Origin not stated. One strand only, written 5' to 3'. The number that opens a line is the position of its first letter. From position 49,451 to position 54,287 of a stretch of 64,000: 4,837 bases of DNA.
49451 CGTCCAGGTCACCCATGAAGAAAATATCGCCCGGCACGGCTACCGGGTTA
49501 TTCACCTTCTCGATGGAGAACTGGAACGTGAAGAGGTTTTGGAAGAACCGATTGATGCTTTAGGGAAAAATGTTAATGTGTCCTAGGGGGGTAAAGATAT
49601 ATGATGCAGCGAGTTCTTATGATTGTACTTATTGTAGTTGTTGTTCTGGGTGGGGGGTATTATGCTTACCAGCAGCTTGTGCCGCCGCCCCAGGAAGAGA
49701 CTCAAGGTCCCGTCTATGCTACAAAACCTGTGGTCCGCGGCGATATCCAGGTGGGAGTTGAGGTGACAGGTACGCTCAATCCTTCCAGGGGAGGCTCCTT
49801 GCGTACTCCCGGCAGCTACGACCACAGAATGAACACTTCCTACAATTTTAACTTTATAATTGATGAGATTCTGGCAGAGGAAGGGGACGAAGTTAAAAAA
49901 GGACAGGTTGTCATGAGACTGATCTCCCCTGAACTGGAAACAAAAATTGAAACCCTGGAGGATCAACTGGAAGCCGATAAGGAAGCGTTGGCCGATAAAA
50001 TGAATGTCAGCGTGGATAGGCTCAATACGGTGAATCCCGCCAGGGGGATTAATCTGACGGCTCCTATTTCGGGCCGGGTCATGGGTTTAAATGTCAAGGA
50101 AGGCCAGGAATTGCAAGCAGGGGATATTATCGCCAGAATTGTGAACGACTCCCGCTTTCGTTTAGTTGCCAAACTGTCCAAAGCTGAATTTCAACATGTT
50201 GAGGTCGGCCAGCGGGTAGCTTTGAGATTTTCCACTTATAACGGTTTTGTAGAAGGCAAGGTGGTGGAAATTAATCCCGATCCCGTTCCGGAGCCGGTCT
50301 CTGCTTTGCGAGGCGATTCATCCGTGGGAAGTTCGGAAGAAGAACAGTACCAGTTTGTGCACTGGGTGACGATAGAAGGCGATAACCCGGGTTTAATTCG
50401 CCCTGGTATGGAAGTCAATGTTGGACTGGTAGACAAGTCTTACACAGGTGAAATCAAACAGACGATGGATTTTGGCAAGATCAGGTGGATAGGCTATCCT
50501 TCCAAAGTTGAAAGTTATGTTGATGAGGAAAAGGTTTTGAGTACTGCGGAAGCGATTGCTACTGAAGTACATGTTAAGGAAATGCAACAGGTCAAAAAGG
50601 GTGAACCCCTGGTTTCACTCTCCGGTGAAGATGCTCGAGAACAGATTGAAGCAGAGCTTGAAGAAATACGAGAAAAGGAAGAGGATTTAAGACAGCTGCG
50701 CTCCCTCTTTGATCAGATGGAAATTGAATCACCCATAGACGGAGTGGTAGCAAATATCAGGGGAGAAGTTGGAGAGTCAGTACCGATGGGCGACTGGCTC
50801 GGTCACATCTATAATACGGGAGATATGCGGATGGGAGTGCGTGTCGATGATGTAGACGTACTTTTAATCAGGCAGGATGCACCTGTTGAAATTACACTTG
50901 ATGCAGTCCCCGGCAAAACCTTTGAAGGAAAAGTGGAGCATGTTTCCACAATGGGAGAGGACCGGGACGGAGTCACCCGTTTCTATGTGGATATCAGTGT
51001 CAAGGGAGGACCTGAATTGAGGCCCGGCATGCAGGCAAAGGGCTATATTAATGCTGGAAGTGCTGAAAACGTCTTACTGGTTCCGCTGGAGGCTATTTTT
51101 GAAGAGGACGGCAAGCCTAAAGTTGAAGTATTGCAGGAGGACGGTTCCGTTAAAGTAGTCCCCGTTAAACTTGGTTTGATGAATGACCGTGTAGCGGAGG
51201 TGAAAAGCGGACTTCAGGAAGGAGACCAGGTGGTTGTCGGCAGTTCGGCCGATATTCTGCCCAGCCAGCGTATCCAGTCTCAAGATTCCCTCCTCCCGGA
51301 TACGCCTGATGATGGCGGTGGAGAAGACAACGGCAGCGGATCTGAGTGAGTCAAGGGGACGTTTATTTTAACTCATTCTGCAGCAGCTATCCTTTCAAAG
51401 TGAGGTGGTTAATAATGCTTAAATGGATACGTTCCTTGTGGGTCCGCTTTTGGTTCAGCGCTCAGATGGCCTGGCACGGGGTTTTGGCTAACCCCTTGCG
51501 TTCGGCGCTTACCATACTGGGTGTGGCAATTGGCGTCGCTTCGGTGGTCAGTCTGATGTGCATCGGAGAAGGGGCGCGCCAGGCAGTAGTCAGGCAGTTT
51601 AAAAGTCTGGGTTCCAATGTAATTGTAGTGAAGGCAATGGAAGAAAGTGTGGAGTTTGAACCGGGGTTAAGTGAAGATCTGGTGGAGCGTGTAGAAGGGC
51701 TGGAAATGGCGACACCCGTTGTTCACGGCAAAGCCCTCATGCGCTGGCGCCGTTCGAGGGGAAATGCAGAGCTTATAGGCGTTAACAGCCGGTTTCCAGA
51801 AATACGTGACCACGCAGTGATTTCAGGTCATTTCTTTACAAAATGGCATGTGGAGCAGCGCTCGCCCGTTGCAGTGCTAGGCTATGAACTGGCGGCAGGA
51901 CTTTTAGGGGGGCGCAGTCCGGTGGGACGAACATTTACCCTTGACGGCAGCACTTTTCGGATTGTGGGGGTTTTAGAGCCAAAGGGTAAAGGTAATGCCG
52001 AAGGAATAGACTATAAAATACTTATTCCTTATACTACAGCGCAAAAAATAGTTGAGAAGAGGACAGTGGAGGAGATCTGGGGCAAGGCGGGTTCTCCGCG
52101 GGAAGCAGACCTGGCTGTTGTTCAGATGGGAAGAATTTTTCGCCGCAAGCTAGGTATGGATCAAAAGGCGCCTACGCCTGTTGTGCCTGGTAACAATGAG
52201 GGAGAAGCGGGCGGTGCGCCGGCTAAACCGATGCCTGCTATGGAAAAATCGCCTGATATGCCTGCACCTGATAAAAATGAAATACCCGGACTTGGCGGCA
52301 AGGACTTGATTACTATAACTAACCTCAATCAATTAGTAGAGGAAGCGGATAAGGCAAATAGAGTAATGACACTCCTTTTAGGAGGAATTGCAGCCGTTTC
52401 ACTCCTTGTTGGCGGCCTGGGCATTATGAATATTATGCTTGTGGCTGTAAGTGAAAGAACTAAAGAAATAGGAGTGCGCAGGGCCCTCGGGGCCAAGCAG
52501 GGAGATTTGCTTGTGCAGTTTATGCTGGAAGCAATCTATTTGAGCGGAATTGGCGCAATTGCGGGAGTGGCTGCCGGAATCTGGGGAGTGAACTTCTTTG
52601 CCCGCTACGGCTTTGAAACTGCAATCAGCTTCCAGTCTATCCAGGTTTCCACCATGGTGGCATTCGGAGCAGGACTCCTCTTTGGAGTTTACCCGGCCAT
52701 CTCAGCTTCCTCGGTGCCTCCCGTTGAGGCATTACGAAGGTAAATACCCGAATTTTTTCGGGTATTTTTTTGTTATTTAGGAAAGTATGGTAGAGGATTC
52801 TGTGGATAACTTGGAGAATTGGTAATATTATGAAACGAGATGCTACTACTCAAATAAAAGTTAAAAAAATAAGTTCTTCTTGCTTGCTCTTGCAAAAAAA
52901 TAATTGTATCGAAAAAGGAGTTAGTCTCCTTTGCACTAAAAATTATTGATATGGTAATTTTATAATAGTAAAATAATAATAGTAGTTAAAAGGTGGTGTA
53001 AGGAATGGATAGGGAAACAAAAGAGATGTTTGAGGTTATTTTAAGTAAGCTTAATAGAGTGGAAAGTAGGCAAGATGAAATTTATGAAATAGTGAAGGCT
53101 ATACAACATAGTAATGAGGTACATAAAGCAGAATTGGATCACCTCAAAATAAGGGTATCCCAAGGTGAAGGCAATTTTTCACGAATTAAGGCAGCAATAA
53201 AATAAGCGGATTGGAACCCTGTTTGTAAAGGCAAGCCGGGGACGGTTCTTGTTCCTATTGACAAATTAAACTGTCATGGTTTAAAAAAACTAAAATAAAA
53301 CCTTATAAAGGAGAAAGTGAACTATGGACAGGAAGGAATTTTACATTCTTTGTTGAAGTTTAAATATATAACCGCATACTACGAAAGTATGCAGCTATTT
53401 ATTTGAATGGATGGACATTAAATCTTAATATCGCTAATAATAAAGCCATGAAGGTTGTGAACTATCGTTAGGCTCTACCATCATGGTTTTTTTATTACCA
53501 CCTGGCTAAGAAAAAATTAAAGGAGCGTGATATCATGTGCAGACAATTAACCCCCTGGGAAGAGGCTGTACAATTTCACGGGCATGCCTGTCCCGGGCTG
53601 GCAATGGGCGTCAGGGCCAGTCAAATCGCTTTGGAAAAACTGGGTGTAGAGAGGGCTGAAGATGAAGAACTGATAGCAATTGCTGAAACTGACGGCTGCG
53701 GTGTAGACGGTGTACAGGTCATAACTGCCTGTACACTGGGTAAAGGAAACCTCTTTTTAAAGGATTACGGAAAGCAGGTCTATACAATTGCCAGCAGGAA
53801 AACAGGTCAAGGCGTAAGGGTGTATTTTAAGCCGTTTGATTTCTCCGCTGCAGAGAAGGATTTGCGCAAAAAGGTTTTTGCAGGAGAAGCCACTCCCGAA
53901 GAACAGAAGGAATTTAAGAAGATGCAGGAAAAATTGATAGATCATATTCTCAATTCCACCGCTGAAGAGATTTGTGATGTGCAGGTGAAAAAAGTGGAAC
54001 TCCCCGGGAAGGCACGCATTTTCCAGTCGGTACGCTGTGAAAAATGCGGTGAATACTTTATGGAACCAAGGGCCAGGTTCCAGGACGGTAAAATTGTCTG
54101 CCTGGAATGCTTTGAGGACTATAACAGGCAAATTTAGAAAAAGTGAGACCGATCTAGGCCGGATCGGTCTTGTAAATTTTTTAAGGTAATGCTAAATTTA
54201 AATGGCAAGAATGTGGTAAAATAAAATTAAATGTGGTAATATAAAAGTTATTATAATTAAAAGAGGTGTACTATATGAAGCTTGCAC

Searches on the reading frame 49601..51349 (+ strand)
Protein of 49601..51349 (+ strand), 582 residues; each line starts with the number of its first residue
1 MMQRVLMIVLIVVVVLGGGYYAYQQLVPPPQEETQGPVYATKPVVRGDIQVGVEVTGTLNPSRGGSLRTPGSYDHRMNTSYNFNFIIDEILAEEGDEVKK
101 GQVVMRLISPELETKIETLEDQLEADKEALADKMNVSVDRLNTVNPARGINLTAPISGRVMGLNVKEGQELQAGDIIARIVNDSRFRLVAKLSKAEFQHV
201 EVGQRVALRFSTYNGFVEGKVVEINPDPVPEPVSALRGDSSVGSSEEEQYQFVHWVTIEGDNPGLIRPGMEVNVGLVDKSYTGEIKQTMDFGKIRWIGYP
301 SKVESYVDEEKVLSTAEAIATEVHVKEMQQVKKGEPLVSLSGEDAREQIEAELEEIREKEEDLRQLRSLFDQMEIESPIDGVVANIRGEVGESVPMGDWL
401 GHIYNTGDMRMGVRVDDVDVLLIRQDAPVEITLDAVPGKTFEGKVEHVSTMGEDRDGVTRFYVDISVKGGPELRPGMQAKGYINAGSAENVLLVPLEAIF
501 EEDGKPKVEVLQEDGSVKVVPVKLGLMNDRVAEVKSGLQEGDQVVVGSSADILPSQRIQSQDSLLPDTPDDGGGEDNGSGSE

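Call 8: search_protein_families(library=pfam, proteins=[window:49601-51349:+])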
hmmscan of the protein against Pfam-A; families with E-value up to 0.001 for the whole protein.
window:49601-51349:+ (582 aa): 9 families
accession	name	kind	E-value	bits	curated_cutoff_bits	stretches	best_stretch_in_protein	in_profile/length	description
PF13437.12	HlyD_3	-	2.7e-32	112.1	22.2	2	152-230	2-82/106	HlyD family secretion protein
PF16576.10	HlyD_D23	-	1.1e-27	97.2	30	2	86-227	29-187/214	Barrel-sandwich domain of CusB or HlyD membrane-fusion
PF13533.13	Biotin_lipoyl_2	-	8.3e-14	51.4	29.8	1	151-180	2-31/32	Biotin-lipoyl like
PF00364.28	Biotin_lipoyl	-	7e-12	45.5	22.1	0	372-402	42-72/73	Biotin-requiring enzyme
PF12700.13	HlyD_2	-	5.2e-08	32.5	25.1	0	166-224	247-303/416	HlyD family secretion protein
PF00529.27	CusB_dom_1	-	1.3e-06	29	26.5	0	259-452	12-41/89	Cation efflux system protein CusB domain 1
PF01551.29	Peptidase_M23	-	1.6e-05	25.5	28.7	0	163-184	55-76/96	Peptidase family M23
PF05896.17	NQRA_N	-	0.00014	22.5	25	0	82-105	34-57/94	NqrA N-terminal barrel-sandwich hybrid domain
PF02749.22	QRPTase_N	-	0.00022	21.8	27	0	90-107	43-60/82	Quinolinate phosphoribosyl transferase, N-terminal domain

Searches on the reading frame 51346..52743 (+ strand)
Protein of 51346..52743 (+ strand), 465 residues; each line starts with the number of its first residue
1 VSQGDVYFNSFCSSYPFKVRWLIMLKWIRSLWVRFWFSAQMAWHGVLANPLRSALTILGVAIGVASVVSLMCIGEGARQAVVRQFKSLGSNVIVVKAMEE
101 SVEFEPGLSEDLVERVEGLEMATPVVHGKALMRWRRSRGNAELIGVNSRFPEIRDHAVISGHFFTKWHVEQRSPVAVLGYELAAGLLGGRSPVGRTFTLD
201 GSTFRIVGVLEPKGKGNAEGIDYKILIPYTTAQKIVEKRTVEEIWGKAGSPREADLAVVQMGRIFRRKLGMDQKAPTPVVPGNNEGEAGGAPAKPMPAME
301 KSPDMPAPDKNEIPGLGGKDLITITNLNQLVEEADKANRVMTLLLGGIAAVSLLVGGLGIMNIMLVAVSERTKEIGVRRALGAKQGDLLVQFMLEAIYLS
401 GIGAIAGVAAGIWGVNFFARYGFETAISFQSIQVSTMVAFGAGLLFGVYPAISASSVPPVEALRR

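Call 8: search_protein_families(library=pfam, proteins=[window:51346-52743:+])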
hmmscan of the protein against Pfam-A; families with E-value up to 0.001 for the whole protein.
window:51346-52743:+ (465 aa): 2 families
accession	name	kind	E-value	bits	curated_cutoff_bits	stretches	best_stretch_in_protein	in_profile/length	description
PF12704.14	MacB_PCD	-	3.5e-40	138.9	27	1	53-258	1-201/207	MacB-like periplasmic core domain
PF02687.27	FtsX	-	2.4e-18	66.8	25.5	1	348-459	3-120/120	FtsX-like permease C-terminal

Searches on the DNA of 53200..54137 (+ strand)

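Call 6: search_rna_families(source=window, start=53200, end=53560, threshold=evalue, max_evalue=10, show_alignments=3)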
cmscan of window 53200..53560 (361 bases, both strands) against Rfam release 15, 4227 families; matches with E-value up to 10: 9.
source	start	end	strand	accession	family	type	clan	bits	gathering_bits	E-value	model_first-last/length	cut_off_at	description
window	53435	53497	+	RF03843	MIR2600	Gene; miRNA;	-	23.6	98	0.019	12-74/85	no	MIR2600 microRNA precursor family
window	53439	53494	+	RF03535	TEG147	Cis-reg;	-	22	56.1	0.058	1-60/60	no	Staphylococcus aureus small RNA TEG147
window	53344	53393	-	RF02971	emrB-Lactobacillus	Gene; sRNA;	-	18.4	60.8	2.8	1-66/66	no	emrB-Lactobacillus RNA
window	53276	53299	-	RF01362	CRISPR-DR49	Gene; CRISPR;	-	18.2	41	1.5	14-37/47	no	CRISPR RNA direct repeat element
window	53351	53514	-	RF03532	SQ2397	Cis-reg;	-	17.5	100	0.8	1-243/243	no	Cis-regulator of HTH transcription factor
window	53248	53323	+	RF02980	freshwater-2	Cis-reg;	-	16.3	49.9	4.1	1-84/84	no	freshwater-2 RNA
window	53435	53497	-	RF03843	MIR2600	Gene; miRNA;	-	15.7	98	2.6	12-74/85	no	MIR2600 microRNA precursor family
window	53281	53344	+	RF00336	snoJ26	Gene; snRNA; snoRNA; CD-box;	-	14.8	50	8.4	1-147/147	no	Small nucleolar RNA J26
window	53300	53360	+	RF00612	SNORD75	Gene; snRNA; snoRNA; CD-box;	-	13.3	50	1.9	1-62/62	no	Small nucleolar RNA SNORD75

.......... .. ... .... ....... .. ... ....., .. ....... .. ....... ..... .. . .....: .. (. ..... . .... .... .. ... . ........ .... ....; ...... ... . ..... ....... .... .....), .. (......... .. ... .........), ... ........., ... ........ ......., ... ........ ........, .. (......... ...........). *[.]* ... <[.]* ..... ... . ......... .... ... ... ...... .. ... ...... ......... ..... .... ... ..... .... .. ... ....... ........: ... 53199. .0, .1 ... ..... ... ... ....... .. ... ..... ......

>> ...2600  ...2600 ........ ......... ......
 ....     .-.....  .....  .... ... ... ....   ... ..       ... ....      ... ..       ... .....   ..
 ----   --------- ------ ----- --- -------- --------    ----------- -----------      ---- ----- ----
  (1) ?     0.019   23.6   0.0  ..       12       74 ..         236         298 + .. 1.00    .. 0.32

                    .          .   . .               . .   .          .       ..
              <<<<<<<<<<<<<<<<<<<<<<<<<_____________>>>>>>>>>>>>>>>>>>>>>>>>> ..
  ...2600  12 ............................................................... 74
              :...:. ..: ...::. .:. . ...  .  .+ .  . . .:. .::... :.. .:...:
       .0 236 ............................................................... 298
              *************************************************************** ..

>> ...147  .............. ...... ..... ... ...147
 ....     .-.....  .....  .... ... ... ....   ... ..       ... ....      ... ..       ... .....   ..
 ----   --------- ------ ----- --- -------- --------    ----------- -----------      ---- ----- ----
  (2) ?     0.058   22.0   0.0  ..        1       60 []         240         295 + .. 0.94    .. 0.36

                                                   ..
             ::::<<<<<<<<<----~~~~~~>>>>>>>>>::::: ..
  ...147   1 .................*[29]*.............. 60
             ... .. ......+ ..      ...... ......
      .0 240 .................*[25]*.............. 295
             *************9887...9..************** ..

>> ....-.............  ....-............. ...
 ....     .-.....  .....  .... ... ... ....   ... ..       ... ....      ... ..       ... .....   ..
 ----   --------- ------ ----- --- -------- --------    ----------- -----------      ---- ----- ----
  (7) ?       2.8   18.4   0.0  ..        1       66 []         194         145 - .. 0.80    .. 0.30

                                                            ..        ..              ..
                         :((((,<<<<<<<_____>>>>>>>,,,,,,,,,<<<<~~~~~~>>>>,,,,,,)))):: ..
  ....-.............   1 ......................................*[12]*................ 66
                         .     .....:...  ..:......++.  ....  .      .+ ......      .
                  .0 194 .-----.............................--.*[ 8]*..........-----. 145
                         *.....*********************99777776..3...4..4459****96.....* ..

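Call 56: search_rna_families(sources=[L007, L008, L013, L014, L016, L022, L032, L039, L056], threshold=gathering)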
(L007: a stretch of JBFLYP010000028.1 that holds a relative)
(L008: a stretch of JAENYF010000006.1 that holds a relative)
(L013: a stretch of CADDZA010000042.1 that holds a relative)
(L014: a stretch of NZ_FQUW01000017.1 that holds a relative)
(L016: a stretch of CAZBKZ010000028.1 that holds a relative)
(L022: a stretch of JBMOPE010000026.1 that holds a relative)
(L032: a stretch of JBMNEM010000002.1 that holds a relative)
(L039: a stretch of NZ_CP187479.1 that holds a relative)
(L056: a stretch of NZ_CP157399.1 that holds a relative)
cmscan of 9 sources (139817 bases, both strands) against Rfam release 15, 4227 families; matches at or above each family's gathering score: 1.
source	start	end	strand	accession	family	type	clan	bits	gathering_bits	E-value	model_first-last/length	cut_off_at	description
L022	827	898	-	RF00005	tRNA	Gene; tRNA;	CL00001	70.4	29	5.3e-13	1-71/71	no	tRNA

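Call 57: search_rna_families(sources=[L003, L004, L006, L009, L011, L012, L034, L052, L060, L063, L073, L082], threshold=gathering)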
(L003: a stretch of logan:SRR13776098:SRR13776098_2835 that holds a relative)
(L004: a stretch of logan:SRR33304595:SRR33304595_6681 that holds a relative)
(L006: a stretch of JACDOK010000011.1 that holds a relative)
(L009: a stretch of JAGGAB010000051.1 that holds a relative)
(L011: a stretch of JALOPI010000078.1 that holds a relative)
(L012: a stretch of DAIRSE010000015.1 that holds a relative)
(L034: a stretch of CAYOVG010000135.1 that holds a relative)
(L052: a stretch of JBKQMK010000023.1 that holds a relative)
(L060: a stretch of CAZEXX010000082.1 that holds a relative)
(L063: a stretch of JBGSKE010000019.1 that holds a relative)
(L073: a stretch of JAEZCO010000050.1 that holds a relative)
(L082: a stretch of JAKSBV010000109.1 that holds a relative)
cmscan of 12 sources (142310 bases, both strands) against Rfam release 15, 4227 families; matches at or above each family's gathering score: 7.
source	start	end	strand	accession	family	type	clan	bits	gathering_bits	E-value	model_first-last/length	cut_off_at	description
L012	15173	15402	-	RF02005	group-II-D1D4-6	Intron;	CL00102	154.7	49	3.8e-44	1-225/225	no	Group II catalytic intron D1-D4-6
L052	5118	5296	-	RF00174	Cobalamin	Cis-reg; riboswitch;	CL00101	119.8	31.5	4.1e-29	1-189/189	no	Cobalamin riboswitch aptamer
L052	6142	6322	-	RF00174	Cobalamin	Cis-reg; riboswitch;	CL00101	118.8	31.5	7.6e-29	1-189/189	no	Cobalamin riboswitch aptamer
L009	4207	4387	-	RF00174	Cobalamin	Cis-reg; riboswitch;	CL00101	113.2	31.5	3.1e-27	1-189/189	no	Cobalamin riboswitch aptamer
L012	3206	3292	-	RF01051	c-di-GMP-I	Cis-reg; riboswitch;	CL00126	81.4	35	4.1e-14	1-87/87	no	c-di-GMP-I riboswitch aptamer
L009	1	89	-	RF00177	SSU_rRNA_bacteria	Gene; rRNA;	CL00111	58.9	50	7.9e-14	1-91/1533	3'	Bacterial small subunit ribosomal RNA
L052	5357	5544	-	RF00174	Cobalamin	Cis-reg; riboswitch;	CL00101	35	31.5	7.4e-05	1-189/189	no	Cobalamin riboswitch aptamer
